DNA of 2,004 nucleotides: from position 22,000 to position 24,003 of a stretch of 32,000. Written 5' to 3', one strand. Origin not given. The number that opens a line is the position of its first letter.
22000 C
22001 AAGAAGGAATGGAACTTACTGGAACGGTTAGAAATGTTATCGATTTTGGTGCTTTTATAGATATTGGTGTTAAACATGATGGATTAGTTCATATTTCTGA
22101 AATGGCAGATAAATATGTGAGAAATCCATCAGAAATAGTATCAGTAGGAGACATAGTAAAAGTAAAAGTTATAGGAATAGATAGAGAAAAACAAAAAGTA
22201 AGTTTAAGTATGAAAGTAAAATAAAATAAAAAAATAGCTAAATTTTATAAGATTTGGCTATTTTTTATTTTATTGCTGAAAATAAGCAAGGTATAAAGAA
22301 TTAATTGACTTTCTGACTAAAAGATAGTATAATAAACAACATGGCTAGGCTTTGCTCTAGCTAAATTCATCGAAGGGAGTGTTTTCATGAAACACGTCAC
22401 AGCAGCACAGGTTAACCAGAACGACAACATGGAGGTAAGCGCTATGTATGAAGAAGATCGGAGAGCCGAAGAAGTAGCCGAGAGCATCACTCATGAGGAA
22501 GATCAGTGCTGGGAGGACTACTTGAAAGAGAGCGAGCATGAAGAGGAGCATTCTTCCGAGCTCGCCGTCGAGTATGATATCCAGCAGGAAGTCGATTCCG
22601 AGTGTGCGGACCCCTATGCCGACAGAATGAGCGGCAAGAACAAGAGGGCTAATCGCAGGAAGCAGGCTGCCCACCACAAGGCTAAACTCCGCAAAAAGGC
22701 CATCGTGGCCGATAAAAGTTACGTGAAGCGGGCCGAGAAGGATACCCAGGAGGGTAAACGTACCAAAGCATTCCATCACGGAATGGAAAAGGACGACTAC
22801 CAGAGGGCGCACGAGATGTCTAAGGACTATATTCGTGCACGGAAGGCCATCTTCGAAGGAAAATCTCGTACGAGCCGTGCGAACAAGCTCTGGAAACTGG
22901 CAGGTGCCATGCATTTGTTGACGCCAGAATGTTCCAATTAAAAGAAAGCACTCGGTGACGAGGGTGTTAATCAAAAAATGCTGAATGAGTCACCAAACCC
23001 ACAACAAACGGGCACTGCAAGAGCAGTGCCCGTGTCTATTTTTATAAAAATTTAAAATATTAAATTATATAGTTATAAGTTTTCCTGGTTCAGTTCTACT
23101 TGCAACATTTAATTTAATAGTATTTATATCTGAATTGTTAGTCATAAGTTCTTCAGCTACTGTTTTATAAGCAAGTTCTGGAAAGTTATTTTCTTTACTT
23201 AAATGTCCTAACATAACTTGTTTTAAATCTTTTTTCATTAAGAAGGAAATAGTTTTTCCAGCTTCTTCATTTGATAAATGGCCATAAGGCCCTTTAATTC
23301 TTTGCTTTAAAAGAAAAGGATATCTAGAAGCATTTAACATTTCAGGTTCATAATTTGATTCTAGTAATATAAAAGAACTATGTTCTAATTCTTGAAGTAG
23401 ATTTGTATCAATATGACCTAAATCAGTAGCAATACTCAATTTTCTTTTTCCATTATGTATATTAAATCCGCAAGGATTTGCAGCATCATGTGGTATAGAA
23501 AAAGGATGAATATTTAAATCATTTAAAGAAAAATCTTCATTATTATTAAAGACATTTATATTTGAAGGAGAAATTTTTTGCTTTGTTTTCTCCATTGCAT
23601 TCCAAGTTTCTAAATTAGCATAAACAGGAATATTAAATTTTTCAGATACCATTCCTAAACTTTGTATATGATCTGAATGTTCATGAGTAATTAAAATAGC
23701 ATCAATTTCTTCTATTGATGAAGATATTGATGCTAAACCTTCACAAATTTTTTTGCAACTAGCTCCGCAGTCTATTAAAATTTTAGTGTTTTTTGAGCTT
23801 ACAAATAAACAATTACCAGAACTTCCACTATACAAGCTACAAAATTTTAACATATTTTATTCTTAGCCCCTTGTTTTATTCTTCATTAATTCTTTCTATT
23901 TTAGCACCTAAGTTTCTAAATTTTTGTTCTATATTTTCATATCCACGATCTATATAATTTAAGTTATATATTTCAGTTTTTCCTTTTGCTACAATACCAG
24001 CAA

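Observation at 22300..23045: Compositionally foreign GC-rich expression cassette encoding an orphan acidic/basic bipartite protein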

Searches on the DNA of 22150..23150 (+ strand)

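Call 9: search_dna_similar(query=window:22300-23060:+, collection=plasmids, mode=distant)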
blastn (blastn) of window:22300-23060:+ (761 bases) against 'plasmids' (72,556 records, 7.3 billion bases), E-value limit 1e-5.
No match.

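Call 10: search_dna_similar(query=window:22300-23060:+, collection=phages, mode=distant)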
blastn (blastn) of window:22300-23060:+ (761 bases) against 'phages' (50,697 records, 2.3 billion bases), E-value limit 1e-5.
No match.

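Call 14: search_rna_families(source=window, start=22150, end=23150, threshold=evalue, max_evalue=10)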
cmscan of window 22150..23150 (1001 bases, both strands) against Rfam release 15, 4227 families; matches with E-value up to 10: 7.
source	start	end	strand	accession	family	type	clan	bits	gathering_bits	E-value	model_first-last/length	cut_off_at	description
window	23006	23084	-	RF02379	csRNA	Gene; sRNA;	-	24.6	57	1.1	1-93/93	no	Cia-dependent small RNA csRNA1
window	22937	23082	-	RF02070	STnc300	Gene; sRNA;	-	21.1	80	4.5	1-159/159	no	Salmonella enterica sRNA STnc300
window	22996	23107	-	RF00558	L20_leader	Cis-reg; leader;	-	20.3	58.7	0.3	1-127/127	no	Ribosomal protein L20 leader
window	22428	22545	+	RF02191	TCL6_1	Gene; lncRNA;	-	17.1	60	0.49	1-113/113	no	T-cell leukemia/lymphoma 6 conserved region 1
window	22261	22363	-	RF02908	rli30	Gene; antisense;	-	14.8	41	9.6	1-116/116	no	Listeria sRNA rli30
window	23008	23034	-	RF00018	CsrB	Gene; sRNA;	CL00106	13.7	71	0.23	320-346/356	no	CsrB/RsmB RNA family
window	23008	23033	+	RF00018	CsrB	Gene; sRNA;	CL00106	12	71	0.73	321-346/356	no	CsrB/RsmB RNA family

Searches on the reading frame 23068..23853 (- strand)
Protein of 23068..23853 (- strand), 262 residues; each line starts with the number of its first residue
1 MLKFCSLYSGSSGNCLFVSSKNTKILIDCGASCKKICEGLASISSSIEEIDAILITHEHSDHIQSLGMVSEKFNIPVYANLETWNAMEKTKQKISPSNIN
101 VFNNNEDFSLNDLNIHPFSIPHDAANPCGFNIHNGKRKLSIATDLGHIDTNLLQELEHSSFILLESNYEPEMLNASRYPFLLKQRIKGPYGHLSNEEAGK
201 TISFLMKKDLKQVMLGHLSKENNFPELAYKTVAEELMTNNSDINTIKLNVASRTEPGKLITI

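Call 21: find_related_loci(query=window:23068-23853:-, collection=genome_contigs, flank=6000)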
Query window:23068-23853:- (262 aa) in genome_contigs; peptide patterns used: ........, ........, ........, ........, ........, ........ (x = any residue, [..] = any of these).
599 stretches matched a pattern (row limit reached: there are more); 550 encode a relative of the query (tblastn E <= 1e-3); the best 80 are kept; 80 distinct loci.
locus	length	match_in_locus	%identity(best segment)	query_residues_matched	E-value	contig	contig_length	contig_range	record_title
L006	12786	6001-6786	90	1-262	6e-161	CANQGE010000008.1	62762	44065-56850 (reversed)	MAG: uncultured Clostridia bacterium isolate Lapin-005__bin45 genome assembly, contig: Lapin-005__NODE_532_length_62762_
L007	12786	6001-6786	82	1-262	2e-147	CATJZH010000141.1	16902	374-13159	MAG: uncultured Clostridia bacterium isolate iMGMC-941_1678881729 genome assembly, contig: MegahitA5_37263, whole genome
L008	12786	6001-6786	81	1-262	7e-146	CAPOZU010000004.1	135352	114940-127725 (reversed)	MAG TPA_asm: uncultured Clostridia bacterium isolate MGBC103331 genome assembly, contig: MGBC103331.4, whole genome shot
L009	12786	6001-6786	81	1-262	3e-145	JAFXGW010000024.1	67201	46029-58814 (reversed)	MAG: Clostridia bacterium isolate RGIG6403 Sheep_Rectum-5__c303986, whole genome shotgun sequence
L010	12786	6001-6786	80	1-262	6e-143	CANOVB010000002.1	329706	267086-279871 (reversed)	MAG TPA_asm: uncultured Clostridium sp. isolate SRR15604590_bin.29_metawrap_v1.3_MAG genome assembly, contig: NODE.11_le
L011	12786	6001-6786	79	1-262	2e-142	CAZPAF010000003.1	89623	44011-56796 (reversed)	MAG TPA_asm: uncultured Lachnospiraceae bacterium isolate SRP315200_co2_78 genome assembly, contig: NODE_40_length_89623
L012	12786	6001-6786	79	1-262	3e-141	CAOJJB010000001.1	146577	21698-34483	MAG TPA_asm: uncultured Clostridium sp. isolate SRR17684636_bin.52_metawrap_v1.3_MAG genome assembly, contig: NODE.67_le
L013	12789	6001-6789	69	1-262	9e-130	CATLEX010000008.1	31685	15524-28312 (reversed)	MAG TPA_asm: uncultured Clostridia bacterium isolate MGG09673_1680015418 genome assembly, contig: ERR3199633_1422, whole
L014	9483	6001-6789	67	1-262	7e-123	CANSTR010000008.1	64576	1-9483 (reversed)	MAG TPA_asm: uncultured Clostridia bacterium isolate SRR15730559_bin.57_metawrap_v1.3_MAG genome assembly, contig: NODE.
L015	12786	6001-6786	67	1-262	8e-122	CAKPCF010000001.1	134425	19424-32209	MAG: uncultured Clostridia bacterium isolate REFINED_METABAT215_TOP10_CONTIGS_1500_ASSEMBLY_K77_MERGED__Hadza_PheChl_Fib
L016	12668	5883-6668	66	1-262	3e-117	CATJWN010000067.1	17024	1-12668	MAG: uncultured Clostridia bacterium isolate iMGMC-826_1678881687 genome assembly, contig: MegahitA5_36822, whole genome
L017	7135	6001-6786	64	1-262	3e-111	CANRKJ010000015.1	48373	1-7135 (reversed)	MAG: uncultured Clostridia bacterium isolate Lapin-020__bin62 genome assembly, contig: Lapin-020__NODE_727_length_48373_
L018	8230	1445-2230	63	1-262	1e-108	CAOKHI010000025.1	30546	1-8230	MAG TPA_asm: uncultured Clostridium sp. isolate SRR15604515_bin.54_metawrap_v1.3_MAG genome assembly, contig: NODE.1337_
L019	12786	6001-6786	61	1-262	1e-103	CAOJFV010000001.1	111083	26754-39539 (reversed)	MAG TPA_asm: uncultured Clostridium sp. isolate SRR17684636_bin.3_metawrap_v1.3_MAG genome assembly, contig: NODE.174_le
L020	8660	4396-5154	62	1-253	4e-103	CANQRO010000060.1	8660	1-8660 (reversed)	MAG: uncultured Clostridia bacterium isolate Lapin-020__bin3 genome assembly, contig: Lapin-020__NODE_12142_length_8660_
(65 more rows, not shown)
